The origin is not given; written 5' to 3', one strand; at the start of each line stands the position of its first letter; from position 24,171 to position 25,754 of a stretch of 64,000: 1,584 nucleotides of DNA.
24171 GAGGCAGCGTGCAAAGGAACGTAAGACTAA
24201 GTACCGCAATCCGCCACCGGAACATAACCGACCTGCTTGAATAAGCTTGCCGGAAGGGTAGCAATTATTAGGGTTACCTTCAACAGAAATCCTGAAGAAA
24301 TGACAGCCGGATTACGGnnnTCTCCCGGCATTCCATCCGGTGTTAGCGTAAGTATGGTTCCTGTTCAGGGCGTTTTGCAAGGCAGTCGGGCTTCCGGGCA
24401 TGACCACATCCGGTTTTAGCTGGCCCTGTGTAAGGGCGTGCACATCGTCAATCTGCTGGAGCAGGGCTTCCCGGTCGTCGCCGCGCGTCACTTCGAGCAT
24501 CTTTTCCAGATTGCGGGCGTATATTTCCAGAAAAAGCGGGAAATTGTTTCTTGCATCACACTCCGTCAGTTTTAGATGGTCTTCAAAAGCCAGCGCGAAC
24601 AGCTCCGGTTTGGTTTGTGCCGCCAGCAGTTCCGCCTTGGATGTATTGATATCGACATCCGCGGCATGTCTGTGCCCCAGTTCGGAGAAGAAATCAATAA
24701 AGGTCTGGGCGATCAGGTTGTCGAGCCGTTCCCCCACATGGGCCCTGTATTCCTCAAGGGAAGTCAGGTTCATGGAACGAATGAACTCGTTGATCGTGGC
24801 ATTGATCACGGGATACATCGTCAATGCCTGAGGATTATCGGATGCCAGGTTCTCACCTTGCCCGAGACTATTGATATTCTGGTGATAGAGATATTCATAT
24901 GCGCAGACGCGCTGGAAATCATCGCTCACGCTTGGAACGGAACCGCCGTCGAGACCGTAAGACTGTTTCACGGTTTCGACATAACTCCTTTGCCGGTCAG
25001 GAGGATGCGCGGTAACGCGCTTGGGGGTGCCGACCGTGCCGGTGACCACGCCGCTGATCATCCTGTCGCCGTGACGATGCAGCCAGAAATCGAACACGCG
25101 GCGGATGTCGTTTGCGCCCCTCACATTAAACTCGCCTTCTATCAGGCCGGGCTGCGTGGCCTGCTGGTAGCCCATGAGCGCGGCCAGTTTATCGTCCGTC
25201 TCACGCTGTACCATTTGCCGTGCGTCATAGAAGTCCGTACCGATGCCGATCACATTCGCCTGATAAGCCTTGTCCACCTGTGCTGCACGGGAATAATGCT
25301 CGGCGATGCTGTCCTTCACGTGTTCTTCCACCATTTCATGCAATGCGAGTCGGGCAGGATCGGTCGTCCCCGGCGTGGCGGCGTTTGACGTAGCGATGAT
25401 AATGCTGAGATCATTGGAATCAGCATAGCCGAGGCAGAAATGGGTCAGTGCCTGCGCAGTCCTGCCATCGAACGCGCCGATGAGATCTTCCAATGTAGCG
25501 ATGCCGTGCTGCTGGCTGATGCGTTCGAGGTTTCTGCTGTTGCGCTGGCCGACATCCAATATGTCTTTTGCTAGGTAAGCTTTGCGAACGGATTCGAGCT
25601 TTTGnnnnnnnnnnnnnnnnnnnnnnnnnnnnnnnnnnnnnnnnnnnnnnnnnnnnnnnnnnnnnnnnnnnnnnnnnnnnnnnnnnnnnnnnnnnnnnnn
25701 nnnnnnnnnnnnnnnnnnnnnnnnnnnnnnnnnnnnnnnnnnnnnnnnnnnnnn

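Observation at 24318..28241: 1307-aa protein with eukaryote-like RNI-type LRRs and an ~850-aa unknown C-terminus: candidate secreted effector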

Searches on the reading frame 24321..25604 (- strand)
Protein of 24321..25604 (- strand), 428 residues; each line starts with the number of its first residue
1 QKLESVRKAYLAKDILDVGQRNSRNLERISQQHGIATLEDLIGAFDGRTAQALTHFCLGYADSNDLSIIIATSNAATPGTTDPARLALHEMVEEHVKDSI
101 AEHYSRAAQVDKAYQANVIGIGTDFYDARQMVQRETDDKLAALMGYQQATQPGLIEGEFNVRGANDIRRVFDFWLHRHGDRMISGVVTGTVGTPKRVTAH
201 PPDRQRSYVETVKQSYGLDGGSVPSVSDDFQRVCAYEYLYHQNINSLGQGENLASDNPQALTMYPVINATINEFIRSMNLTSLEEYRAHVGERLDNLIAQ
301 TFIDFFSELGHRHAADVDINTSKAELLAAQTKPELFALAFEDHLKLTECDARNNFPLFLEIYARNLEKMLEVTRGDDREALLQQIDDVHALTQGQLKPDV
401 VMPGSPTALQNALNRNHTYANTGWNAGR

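Call 67: predict_structure(alignment_id=A6)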
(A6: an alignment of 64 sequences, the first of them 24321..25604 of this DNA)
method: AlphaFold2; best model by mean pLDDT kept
length: 428 residues; sequences in the alignment: 64
mean_pLDDT: 89.6   pTM: 0.90
mean pLDDT of the five models: 89.6, 89.6, 88.6, 88.1, 88.1
residues with pLDDT >= 90: 316; 70-90: 63; 50-70: 36; < 50: 13
segments of 3 or more residues with pLDDT < 50: 129-132, 154-156, 426-428
pLDDT, mean of each block of 10 residues (from residue 1): 81 93 98 98 98 97 98 96 98 98 95 83 52 62 73 50 73 94 74 94 96 87 90 94 76 83 97 97 96 98 97 97 96 95 98 98 98 97 98 97 98 95 64
secondary structure, 60 per line:
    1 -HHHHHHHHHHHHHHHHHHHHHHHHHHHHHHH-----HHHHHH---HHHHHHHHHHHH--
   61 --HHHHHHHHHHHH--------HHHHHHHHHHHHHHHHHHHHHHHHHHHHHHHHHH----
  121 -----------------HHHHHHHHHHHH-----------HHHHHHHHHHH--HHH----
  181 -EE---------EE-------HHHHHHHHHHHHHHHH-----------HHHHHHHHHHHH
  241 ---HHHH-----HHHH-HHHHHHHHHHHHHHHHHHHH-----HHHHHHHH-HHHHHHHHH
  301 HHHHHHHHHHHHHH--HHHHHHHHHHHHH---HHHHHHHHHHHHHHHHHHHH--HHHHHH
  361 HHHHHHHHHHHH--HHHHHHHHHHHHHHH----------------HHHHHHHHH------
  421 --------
elements in order: H2-32 H38-43 H47-58 H63-74 H83-116 H138-149 H161-171 H202-217 H229-240 H244-247 H253-256 H258-277 H283-290 H292-314 H317-329 H333-352 H355-372 H375-389 H406-414

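Call 69: fold_search(model_id=the predicted structure, library=pdb)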
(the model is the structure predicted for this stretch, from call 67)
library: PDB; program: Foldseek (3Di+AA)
matches with E <= 10: 426; with E <= 0.001: 0
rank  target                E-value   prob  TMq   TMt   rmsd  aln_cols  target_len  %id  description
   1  6rz7                  7.2e-01  0.07  0.11  0.12  26.6       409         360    9  Crystal structure of the human cysteinyl leukotriene receptor 2 in complex with ONO-2570366 (F222 space group) (released 2019-12-11)
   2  7n6g_3W               7.5e-01  0.04  0.08  0.09  46.8       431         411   14  C1 of central pair (released 2022-05-18)
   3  3o1i_A                8.1e-01  0.06  0.10  0.13  26.4       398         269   10  Crystal Structure of the TorS sensor domain - TorT complex in the absence of ligand (released 2011-12-21)
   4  9kp1_B                8.4e-01  0.13  0.15  0.18  21.0       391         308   10  Heterodimer of heptaprenyl diphosphate synthase from B. subtilis (released 2025-11-26)
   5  7q0l                  8.4e-01  0.06  0.12  0.11  22.4       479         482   10  Crystal structure of the peptide transporter YePEPT-K314A at 2.93 A (released 2022-03-09)
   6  9a69_B                9.9e-01  0.04  0.08  0.06  55.9       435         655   11  Integrative model of MCPB-MCPC by crosslinking MS and deep learning (released 2024-09-18)
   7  6ek4_D                9.9e-01  0.03  0.07  0.09  34.3       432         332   10  PaxB from Photorhabdus luminescens (released 2018-05-16)
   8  8a78_A                1.1e+00  0.11  0.17  0.19  22.1       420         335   12  PcIDS1_F315A in complex with Mg2+/Mn2+ and GPP (released 2023-05-31)
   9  9p85_R                1.1e+00  0.08  0.11  0.14  22.8       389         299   12  NTSR1-Gi-NTS(8-13) GTP-Bound Complex in the Canonical, AHD Closed State, 3DVA Sorted (C-Closed*-GTP) (released 2026-03-25)
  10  8th3_A                1.1e+00  0.06  0.12  0.12  27.3       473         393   10  Structure of AT118-H Nanobody Antagonist in Complex with the Angiotensin II Type I Receptor (released 2024-05-22)
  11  1yyr_B                1.2e+00  0.07  0.12  0.13  23.1       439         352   11  Y305F Trichodiene Synthase: Complex With Mg, Pyrophosphate, and (4R)-7-azabisabolene (released 2005-03-29)
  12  7r44_L                1.2e+00  0.05  0.12  0.09  23.3       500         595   10  Bovine complex I in the presence of IM1761092, active class iv (Composite map) (released 2023-02-08)
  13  3o1j_A                1.2e+00  0.08  0.10  0.15  25.3       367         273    9  Crystal Structure of the TorS sensor domain - TorT complex in the absence of isopropanol (released 2011-12-21)
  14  9nfm                  1.3e+00  0.05  0.10  0.05  29.4       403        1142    9  Tuna P-glycoprotein bound to DDT (released 2025-06-04)
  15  3o1i_B                1.3e+00  0.04  0.08  0.11  25.4       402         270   10  Crystal Structure of the TorS sensor domain - TorT complex in the absence of ligand (released 2011-12-21)
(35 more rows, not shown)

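Call 71: fold_search(model_id=the predicted structure, library=viral)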
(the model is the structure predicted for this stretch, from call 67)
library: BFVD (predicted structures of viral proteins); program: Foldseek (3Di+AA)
matches with E <= 10: 348; with E <= 0.001: 0
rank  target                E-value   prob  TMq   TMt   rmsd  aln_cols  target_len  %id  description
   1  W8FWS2                3.0e-01  0.08  0.11  0.10  27.8       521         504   13  (no name in the UniProt tables at hand)
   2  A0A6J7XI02            3.3e-01  0.06  0.09  0.08  31.0       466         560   13  Uncharacterized protein [uncultured Caudovirales phage]
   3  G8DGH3                4.4e-01  0.11  0.12  0.14  20.5       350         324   12  (no name in the UniProt tables at hand)
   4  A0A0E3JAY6            4.6e-01  0.12  0.15  0.12  25.3       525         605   10  Viral capsid associated protein 80 [Helicoverpa armigera nucleopolyhedrovirus]
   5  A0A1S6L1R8            5.8e-01  0.15  0.17  0.18  21.5       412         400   14  (no name in the UniProt tables at hand)
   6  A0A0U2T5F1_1          6.3e-01  0.07  0.11  0.08  23.1       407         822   12  Immediate-early transactivator protein [Bovine herpesvirus 1]
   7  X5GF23                7.1e-01  0.06  0.13  0.09  33.8       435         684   13  p74 [Nilaparvata lugens endogenous nudivirus]
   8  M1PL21                8.3e-01  0.08  0.15  0.11  22.2       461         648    9  (no name in the UniProt tables at hand)
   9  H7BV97                8.3e-01  0.05  0.09  0.06  26.5       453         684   13  (no name in the UniProt tables at hand)
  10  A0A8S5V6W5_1          9.4e-01  0.06  0.13  0.06  23.9       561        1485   11  Uncharacterized protein [CrAss-like virus sp. ctXt06]
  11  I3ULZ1                1.1e+00  0.18  0.14  0.21  17.8       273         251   10  Uncharacterized protein (Fragment) [Synechococcus phage S-CBP3]
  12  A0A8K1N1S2            1.1e+00  0.09  0.15  0.16  25.0       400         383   11  N protein [Apis rhabdovirus 1]
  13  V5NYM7                1.1e+00  0.07  0.11  0.12  21.7       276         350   12  F-US12 protein [Chelonid alphaherpesvirus 5]
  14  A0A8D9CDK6            1.1e+00  0.06  0.12  0.15  22.8       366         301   11  Putative lysozyme family protein [uncultured marine phage]
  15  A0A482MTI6            1.1e+00  0.06  0.10  0.11  32.6       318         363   14  Uncharacterized protein [Escherichia phage vB_EcoP_WFI101126]
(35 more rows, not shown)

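Call 86: find_homologous_proteins(query=A7, max_evalue=0.00001)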
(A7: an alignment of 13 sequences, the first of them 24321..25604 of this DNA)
Query A7 (13 sequences) (428 aa, profile of the alignment): 14 proteins with E <= 0.00001 among 8000 candidates.
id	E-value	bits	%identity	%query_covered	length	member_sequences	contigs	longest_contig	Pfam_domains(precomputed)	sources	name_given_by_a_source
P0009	4.9e-207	707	58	99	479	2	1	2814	-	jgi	-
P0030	9.0e-199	679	33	100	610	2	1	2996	-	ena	-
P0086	3.2e-191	655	34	98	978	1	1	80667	-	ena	-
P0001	6.3e-190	650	100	100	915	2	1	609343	-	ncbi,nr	ncbi:MAG TPA: hypothetical protein VFT64_04950 [Rickettsiales bacterium]|nr:hypothetical protein [Ri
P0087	6.4e-189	647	35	98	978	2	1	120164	-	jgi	jgi:hypothetical protein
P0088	1.8e-187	642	34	97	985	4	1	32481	PF28311.1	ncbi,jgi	jgi:hypothetical protein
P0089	2.2e-185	635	35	99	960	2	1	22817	-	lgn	-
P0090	1.4e-184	633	35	98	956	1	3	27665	-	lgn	-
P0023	1.9e-183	629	35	98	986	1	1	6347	-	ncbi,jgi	jgi:hypothetical protein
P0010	9.3e-178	610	40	100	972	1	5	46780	-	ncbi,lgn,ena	-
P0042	3.3e-176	605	30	99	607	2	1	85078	-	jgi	jgi:hypothetical protein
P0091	3.9e-111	390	39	61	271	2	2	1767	-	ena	-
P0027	8.3e-96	340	55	50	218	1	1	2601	-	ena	-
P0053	2.6e-56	210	59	35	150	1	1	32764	-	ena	-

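Call 87: search_protein_families(library=pfam, proteins=[P0088, P0086, P0087, P0089, P0090], max_evalue=1)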
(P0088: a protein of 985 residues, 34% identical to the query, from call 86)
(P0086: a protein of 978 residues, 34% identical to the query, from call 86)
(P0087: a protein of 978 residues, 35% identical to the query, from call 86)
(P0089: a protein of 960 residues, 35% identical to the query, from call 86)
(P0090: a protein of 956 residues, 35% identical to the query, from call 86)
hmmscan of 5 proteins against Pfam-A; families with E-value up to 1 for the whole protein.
P0088 (985 aa): 2 families
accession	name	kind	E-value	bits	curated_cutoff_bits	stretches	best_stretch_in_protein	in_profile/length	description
PF20656.2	MS_N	-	0.047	13.6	23.5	0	18-34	38-54/64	Malate synthase, N-terminal domain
PF19762.4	DUF6249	-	0.25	11.7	33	1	62-128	33-95/104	Domain of unknown function (DUF6249)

P0086 (978 aa): 4 families
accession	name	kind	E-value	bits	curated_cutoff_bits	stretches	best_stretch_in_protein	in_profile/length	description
PF20721.2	C19orf12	-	0.037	14.3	30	0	88-119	49-79/163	C19orf12-like protein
PF18035.6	Bap31_Bap29_C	-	0.085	13.4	30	0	50-66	23-39/52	Bap31/Bap29 cytoplasmic coiled-coil domain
PF07436.16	Curto_V3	-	0.19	12.6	25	1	196-239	13-50/87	Curtovirus V3 protein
PF11439.13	T3SchapCesA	-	0.47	11.1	29.1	0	534-571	17-55/95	Type III secretion system filament chaperone CesA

P0087 (978 aa): 3 families
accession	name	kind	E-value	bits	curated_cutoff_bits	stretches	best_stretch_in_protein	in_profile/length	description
PF11348.13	DUF3150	-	0.0098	15.7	24.9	1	230-280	179-231/257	Protein of unknown function (DUF3150)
PF25398.1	CUX1_N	-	0.013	15.9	27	1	26-85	22-82/116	CUX1-like, N-terminal tRNA-binding arm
PF23831.1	DUF7201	-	0.53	10.4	27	0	379-448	12-81/142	Coiled-coil region of unknown function (DUF7201)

P0089 (960 aa): 4 families
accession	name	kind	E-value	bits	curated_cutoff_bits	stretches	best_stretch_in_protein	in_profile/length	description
PF10874.13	DUF2746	-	0.0011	19.8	23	0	330-398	29-99/101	Protein of unknown function (DUF2746)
PF21292.3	EME1-MUS81_C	-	0.15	12.7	27.4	0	35-71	4-40/74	EME1/MUS81, C-terminal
PF23831.1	DUF7201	-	0.22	11.6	27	1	364-432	16-84/142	Coiled-coil region of unknown function (DUF7201)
PF02154.20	FliM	-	0.5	10.7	27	0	327-391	76-141/192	Flagellar motor switch protein FliM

P0090 (956 aa): 2 families
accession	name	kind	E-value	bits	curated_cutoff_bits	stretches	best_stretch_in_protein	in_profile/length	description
PF11649.13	T4_neck-protein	-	0.16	11.7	25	1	342-408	190-255/278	Virus neck protein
PF23562.2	AMP-binding_C_3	-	0.33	11.8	20.8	0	359-425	54-117/124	AMP-binding enzyme C-terminal domain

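Call 88: find_encoding_contigs(protein=P0088, flank=10000, max_places=2)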
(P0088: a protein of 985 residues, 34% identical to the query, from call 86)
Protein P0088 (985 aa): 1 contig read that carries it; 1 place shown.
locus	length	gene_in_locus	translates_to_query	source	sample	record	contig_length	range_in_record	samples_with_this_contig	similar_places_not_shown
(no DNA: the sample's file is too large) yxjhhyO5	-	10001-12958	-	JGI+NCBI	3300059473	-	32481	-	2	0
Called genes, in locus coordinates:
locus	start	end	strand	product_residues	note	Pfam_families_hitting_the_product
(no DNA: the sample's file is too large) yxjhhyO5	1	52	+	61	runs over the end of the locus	-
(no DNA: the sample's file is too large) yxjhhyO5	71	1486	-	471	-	-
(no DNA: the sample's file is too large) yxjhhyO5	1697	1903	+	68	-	PF02604:PhdYeFM_antitox (weak)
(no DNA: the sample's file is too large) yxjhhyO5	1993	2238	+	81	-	PF04014:MazE_antitoxin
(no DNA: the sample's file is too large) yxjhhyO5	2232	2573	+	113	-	PF02452:PemK_toxin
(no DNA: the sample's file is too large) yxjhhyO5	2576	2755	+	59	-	PF18495:VbhA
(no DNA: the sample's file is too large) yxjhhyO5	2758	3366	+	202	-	PF02661:Fic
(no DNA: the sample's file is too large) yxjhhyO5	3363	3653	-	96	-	PF06412:TraD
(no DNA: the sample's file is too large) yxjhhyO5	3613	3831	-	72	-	PF07820:TraC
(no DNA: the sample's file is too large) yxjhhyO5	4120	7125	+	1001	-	PF03389:MobA_MobL, PF01443:Viral_helicase1 (faint), PF05970:PIF1 (weak), PF13245:AAA_19, PF13401:AAA_22 (weak), PF13604:AAA_30, PF18335:SH3_13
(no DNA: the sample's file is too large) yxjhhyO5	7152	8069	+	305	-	PF13565:HTH_32 (faint), PF02796:HTH_7 (faint), PF04545:Sigma70_r4 (faint), PF08281:Sigma70_r4_2 (faint), PF08765:Mor (faint), PF13384:HTH_23 (faint), PF13936:HTH_38 (faint), PF13518:HTH_28 (faint), +4 more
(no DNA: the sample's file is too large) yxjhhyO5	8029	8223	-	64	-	-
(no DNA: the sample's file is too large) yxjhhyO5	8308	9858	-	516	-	-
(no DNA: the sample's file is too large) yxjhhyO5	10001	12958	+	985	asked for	PF28311:SseF_SseG (weak)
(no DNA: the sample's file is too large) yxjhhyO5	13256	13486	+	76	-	-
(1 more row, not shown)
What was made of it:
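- Closest known: Transmembrane-hairpin effectors of T3SS/T4SS. Same: One family member has a weak SseF_SseG hit (call 88).
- One member has a weak precomputed SseF_SseG hit (call 88). One family member has a weak SseF_SseG-like hit (call 88).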

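Call 89: find_encoding_contigs(protein=P0087, flank=10000, max_places=2)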
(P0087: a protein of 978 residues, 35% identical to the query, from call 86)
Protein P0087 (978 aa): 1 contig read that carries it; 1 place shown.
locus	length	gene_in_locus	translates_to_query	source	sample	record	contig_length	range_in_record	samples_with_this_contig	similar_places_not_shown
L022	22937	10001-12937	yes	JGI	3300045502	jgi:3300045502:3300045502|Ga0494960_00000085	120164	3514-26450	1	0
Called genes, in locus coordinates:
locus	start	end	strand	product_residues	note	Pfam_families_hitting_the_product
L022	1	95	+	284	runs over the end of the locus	PF05721:PhyH (faint)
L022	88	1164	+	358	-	PF01408:GFO_IDH_MocA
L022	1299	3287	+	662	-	PF00015:MCPsignal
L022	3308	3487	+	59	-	-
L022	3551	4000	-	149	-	PF00239:Resolvase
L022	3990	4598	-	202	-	-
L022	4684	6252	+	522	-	PF00239:Resolvase, PF07508:Recombinase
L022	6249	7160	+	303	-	PF02195:ParB_N, PF07506:RepB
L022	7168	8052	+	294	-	PF02195:ParB_N, PF07506:RepB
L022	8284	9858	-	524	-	-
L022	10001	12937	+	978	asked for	-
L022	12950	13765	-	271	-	PF04002:RadC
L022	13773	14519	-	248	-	PF20582:UPF0758_N (faint), PF04002:RadC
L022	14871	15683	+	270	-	-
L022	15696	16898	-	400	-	-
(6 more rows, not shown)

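Call 92: search_dna_similar(query=window:24321-25604:-, collection=plasmids, mode=protein, max_rows=30)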
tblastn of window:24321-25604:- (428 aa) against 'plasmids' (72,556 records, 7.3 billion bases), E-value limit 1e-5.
No match.

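Call 93: search_dna_similar(query=window:24321-25604:-, collection=phages, mode=protein, max_rows=10)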
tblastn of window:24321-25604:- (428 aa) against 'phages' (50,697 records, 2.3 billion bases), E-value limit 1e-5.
No match.

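Call 94: search_dna_similar(query=P0088, collection=plasmids, mode=protein, max_rows=10, max_evalue=0.001)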
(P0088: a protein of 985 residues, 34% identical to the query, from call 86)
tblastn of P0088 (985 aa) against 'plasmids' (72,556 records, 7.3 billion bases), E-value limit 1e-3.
No match.
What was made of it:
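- The family was not found on known plasmids or phages (calls 92-94).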

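Call 114: find_encoding_contigs(protein=P0086, flank=10000, max_places=2)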
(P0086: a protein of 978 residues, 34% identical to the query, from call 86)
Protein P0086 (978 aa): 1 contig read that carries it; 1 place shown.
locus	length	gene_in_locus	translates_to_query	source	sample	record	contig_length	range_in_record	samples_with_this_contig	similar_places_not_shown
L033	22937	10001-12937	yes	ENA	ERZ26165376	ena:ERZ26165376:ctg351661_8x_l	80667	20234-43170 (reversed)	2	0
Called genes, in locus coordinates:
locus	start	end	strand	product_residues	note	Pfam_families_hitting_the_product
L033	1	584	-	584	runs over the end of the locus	PF03814:KdpA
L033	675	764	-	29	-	-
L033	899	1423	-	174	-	PF07690:MFS_1, PF12832:MFS_1_like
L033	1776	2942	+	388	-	PF13356:Arm-DNA-bind_3, PF14659:Phage_int_SAM_3 (faint), PF22022:Phage_int_M (faint), PF00589:Phage_integrase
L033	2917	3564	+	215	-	-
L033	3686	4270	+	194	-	PF09250:Prim-Pol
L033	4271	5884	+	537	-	PF08708:PriCT_1, PF03288:Pox_D5 (faint), PF08706:D5_N, PF19263:DUF5906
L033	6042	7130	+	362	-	PF16263:DUF4917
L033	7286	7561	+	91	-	-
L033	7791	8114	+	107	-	-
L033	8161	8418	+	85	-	-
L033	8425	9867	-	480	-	-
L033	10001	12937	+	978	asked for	-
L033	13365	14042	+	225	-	PF01161:PBP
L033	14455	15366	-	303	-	PF00126:HTH_1, PF03466:LysR_substrate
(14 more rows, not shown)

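Call 115: find_encoding_contigs(protein=P0090, flank=10000, max_places=2)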
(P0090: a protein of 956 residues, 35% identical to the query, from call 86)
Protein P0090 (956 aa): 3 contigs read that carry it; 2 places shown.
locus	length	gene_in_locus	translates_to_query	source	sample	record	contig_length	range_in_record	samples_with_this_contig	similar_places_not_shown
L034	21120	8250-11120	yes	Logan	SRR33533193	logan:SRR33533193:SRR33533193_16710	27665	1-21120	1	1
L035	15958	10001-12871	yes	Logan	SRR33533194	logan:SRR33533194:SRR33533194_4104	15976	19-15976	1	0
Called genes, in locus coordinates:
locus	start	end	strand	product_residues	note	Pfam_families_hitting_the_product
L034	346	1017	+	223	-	PF01656:CbiA, PF02374:ArsA_ATPase (weak), PF07015:VirC1 (weak), PF09140:MipZ (faint), PF10609:ParA (weak), PF13614:AAA_31, PF16575:CLP1_P (faint)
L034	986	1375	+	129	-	PF20605:Antitox_RHH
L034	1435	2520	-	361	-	PF10134:RPA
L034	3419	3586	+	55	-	-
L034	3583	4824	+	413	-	-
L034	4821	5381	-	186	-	PF00589:Phage_integrase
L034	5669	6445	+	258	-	-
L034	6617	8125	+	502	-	-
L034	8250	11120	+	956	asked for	-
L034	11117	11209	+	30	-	-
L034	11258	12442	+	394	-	-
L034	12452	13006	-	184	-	-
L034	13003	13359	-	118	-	-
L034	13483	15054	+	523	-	PF10412:TrwB_AAD_bind (weak), PF12696:TraG-D_C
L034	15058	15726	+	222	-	-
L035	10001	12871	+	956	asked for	-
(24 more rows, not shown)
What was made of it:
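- On T3SS/T4SS transmembrane-domain effectors (Inc, SseF/SseG, TMEs): Two family loci lie beside a relaxase and a T4SS coupling protein (calls 88, 115).
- In two cases the cassette lies beside a MobA/MobL relaxase and a T4SS coupling protein (calls 88, 115).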
